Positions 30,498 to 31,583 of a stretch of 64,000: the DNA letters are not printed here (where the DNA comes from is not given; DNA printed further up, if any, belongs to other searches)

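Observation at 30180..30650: phoH: Pho box plus in-frame upstream extension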

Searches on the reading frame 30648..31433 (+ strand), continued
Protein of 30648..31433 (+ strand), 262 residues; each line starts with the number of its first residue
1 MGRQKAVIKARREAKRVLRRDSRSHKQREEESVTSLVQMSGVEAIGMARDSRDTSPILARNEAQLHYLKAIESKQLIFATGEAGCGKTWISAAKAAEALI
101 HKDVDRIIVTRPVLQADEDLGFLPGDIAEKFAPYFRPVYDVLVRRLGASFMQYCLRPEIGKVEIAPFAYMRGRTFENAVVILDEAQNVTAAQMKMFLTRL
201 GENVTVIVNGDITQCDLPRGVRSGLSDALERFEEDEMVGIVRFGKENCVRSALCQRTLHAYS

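Call 69: find_encoding_contigs(protein=P0095, flank=1200, max_places=1)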
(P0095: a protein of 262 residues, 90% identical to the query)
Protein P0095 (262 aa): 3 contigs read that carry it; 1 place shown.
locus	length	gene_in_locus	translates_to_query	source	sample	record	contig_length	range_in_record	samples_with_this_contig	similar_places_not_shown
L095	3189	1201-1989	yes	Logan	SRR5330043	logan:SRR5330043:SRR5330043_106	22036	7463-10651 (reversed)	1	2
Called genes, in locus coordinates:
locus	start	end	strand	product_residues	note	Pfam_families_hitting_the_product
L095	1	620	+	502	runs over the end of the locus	PF00474:SSF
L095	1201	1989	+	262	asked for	PF02562:PhoH, PF13245:AAA_19 (weak), PF13604:AAA_30 (weak), PF13401:AAA_22 (faint)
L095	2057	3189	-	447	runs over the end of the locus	PF03605:DcuA_DcuB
